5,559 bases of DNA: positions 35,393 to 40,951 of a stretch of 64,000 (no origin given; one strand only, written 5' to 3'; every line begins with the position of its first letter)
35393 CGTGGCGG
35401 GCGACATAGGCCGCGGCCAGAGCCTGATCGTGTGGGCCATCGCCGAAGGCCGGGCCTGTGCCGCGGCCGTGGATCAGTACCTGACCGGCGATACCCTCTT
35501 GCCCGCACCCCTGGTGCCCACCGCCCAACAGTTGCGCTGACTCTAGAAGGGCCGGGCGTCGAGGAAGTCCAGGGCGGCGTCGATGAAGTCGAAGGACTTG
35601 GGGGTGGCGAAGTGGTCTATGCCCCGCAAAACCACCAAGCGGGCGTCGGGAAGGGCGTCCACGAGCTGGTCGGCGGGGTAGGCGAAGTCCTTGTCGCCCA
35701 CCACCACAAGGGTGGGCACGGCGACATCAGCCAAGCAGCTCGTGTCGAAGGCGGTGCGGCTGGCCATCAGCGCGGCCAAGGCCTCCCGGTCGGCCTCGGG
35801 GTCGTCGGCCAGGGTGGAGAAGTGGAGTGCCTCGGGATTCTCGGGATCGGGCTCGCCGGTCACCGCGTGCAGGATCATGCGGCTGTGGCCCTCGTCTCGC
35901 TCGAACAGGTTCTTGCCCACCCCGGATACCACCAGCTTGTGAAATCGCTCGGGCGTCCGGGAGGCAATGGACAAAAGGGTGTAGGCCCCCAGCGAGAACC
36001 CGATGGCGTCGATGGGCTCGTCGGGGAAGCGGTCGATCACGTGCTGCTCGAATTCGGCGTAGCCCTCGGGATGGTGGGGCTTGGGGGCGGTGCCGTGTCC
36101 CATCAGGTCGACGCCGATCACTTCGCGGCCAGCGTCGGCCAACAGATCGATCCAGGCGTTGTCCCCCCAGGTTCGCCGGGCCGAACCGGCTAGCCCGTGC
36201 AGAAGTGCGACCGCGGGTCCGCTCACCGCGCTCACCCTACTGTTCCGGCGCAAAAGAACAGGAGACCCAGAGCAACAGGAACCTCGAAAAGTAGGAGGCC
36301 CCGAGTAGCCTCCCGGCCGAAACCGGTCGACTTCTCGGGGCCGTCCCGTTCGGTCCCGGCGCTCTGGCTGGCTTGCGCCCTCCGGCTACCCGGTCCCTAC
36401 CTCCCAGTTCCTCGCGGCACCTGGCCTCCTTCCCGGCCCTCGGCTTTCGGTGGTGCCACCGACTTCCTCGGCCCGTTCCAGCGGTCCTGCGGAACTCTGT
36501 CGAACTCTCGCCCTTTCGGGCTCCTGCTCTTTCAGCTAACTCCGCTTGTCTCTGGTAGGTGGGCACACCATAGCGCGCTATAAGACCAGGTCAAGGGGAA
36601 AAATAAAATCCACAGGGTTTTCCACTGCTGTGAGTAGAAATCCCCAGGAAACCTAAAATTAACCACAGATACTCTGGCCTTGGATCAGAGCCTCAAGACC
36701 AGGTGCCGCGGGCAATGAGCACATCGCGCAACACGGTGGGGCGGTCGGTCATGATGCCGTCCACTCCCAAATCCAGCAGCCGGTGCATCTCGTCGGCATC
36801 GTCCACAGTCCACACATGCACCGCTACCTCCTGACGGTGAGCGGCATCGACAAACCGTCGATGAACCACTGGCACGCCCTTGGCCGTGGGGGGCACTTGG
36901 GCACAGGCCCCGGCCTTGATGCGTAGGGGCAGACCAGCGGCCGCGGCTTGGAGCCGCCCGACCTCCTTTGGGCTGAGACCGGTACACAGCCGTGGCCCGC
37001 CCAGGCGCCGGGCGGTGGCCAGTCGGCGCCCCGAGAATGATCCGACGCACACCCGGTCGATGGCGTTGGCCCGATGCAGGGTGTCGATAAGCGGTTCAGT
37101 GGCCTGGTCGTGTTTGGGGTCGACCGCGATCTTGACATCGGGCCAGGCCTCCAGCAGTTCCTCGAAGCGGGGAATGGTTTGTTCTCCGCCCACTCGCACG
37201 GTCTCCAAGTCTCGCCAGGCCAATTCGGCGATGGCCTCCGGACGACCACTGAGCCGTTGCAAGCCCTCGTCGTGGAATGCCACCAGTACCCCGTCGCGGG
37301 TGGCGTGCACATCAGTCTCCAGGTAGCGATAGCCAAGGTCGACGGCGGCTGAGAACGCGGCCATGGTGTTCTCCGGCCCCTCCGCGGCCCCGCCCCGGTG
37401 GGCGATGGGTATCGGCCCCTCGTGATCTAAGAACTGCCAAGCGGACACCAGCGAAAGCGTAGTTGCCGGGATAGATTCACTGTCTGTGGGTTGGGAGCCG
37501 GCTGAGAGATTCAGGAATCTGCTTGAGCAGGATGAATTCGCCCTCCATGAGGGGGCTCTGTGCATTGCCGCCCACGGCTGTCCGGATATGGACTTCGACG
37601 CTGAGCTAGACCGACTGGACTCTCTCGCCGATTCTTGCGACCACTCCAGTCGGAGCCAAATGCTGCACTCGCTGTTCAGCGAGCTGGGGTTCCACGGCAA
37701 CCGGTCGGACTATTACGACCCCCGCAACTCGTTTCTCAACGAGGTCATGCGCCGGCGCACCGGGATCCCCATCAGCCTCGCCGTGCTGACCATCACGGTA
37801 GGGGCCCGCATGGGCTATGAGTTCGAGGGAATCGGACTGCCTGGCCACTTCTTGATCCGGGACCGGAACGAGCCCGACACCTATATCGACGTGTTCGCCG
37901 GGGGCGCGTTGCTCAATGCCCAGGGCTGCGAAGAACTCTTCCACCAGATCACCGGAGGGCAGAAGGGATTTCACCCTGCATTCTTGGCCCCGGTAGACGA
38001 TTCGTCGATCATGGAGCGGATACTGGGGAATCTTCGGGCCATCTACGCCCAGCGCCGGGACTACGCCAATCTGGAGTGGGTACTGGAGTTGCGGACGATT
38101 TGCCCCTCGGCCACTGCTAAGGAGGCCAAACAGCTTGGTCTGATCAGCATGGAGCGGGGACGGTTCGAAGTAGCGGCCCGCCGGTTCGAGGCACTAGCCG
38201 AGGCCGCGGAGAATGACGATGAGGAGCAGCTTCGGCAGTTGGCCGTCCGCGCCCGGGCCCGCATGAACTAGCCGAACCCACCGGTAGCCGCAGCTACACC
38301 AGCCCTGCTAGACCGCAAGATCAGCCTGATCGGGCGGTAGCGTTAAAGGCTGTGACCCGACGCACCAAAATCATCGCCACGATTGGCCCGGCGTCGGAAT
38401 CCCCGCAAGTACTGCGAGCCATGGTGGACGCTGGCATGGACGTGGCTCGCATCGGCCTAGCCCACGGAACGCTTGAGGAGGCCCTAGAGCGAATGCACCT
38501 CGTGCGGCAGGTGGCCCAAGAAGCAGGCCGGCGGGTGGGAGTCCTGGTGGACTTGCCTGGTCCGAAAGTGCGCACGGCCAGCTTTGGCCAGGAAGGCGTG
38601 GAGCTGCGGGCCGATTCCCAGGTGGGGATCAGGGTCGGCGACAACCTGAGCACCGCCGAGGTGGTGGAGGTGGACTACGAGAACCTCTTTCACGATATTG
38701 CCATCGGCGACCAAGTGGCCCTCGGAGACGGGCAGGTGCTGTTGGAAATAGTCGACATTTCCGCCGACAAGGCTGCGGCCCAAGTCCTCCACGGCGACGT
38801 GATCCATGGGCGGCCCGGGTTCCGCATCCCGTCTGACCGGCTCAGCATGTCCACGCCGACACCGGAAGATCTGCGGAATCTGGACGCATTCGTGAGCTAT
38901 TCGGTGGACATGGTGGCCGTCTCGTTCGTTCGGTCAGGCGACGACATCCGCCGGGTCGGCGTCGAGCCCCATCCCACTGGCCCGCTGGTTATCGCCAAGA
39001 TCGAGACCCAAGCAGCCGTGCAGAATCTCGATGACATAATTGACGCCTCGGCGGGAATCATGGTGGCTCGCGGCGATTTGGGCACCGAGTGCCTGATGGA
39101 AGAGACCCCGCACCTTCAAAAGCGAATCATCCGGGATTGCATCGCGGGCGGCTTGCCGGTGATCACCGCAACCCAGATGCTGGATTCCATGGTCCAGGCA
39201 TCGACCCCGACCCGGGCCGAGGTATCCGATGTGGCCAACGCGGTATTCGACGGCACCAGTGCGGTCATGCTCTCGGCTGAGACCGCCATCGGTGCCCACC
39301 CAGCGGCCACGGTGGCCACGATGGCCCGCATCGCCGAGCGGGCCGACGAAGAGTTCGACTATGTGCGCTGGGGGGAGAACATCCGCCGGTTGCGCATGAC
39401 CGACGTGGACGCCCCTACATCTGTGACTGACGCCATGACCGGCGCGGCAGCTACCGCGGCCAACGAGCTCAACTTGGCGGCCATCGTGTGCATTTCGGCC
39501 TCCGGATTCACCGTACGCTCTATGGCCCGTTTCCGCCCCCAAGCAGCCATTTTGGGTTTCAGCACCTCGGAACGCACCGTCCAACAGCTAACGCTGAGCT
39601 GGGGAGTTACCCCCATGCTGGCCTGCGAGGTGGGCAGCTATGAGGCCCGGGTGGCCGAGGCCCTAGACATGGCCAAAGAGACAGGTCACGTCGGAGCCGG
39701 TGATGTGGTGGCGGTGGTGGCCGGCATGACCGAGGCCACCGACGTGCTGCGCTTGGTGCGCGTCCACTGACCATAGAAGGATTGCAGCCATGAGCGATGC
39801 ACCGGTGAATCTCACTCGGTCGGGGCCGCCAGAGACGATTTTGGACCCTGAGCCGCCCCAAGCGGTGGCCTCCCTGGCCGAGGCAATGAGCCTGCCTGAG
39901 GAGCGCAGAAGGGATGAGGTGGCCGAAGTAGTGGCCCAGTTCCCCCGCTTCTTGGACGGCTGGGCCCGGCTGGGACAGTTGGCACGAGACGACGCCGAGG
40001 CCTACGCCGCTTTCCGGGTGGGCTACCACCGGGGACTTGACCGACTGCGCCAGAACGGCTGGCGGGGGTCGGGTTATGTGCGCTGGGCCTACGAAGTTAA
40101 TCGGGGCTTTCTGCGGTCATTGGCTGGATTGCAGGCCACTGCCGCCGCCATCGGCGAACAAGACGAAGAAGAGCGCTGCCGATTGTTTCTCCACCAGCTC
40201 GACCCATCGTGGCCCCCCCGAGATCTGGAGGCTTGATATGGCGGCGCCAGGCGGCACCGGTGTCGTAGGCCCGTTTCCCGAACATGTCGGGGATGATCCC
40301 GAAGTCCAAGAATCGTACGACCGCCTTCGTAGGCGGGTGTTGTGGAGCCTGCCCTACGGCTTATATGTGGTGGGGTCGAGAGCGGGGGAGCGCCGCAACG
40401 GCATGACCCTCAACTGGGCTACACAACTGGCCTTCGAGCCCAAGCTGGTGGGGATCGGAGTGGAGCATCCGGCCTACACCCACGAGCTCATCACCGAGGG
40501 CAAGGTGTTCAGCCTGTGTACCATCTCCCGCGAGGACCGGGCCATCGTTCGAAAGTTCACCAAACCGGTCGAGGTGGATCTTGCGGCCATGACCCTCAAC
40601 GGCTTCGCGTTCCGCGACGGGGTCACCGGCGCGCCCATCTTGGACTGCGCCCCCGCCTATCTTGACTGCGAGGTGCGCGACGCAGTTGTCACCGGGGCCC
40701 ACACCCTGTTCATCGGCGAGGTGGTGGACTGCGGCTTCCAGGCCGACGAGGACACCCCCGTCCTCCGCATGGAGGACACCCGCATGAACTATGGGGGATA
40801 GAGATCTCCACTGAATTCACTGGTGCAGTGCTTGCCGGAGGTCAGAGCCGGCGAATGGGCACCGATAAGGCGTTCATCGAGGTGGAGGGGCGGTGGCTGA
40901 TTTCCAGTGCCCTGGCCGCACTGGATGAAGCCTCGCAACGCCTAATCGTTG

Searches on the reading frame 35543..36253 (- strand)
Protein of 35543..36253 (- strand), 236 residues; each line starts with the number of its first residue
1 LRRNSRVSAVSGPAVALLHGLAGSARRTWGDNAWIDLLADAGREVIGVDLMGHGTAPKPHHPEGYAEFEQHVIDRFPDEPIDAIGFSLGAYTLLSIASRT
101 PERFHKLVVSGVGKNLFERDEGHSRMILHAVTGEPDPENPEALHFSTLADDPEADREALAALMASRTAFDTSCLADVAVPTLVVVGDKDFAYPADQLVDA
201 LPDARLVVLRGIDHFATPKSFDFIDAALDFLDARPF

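Call 86: search_protein_families(library=pfam, proteins=[window:35543-36253:-], max_evalue=0.00001)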
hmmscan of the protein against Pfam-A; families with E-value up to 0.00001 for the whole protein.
window:35543-36253:- (236 aa): 3 families
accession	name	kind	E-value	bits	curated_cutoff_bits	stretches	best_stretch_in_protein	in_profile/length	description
PF00561.26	Abhydrolase_1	-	6.5e-17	62.4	25.8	1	13-112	1-102/245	alpha/beta hydrolase fold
PF12697.13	Abhydrolase_6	-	1.2e-14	55.9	26.3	1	17-216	3-206/217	Alpha/beta hydrolase family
PF12146.15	Hydrolase_4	-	3e-09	37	27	1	14-111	6-108/239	Serine aminopeptidase, S33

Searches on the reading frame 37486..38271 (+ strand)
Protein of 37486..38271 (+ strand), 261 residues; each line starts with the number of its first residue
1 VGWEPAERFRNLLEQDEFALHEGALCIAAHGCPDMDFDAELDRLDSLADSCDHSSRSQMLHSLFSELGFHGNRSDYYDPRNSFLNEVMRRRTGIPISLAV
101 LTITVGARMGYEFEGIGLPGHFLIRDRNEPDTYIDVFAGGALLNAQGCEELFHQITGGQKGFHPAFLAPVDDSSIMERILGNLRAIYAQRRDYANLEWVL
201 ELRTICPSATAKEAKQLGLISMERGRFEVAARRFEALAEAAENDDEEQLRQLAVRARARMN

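Call 86: search_protein_families(library=pfam, proteins=[window:37486-38271:+], max_evalue=0.00001)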
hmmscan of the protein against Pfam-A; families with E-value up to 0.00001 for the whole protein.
window:37486-38271:+ (261 aa): 2 families
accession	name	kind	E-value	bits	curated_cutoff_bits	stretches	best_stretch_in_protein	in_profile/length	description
PF13369.12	Transglut_core2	-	1.3e-40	138.9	23.5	1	54-180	26-154/155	Transglutaminase-like superfamily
PF13371.12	TPR_9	-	6.8e-08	32.9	35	1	183-252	1-68/73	Tetratricopeptide repeat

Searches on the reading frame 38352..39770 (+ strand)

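Call 86: search_protein_families(library=pfam, proteins=[window:38352-39770:+], max_evalue=0.00001)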
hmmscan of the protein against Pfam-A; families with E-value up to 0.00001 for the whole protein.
window:38352-39770:+ (472 aa): 2 families
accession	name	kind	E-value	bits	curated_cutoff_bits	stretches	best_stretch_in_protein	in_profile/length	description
PF00224.27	PK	-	1.3e-89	300.9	30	1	3-321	2-328/328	Pyruvate kinase, barrel domain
PF02887.21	PK_C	-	2.1e-26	92.7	28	1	360-468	1-113/114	Pyruvate kinase, alpha/beta domain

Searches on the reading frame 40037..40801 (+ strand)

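Call 86: search_protein_families(library=pfam, proteins=[window:40037-40801:+], max_evalue=0.00001)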
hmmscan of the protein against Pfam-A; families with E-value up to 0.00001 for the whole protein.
window:40037-40801:+ (254 aa): 1 family
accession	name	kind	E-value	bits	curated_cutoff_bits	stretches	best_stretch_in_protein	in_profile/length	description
PF01613.24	Flavin_Reduct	-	2.3e-32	112.7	27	1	104-243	3-142/153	Flavin reductase like domain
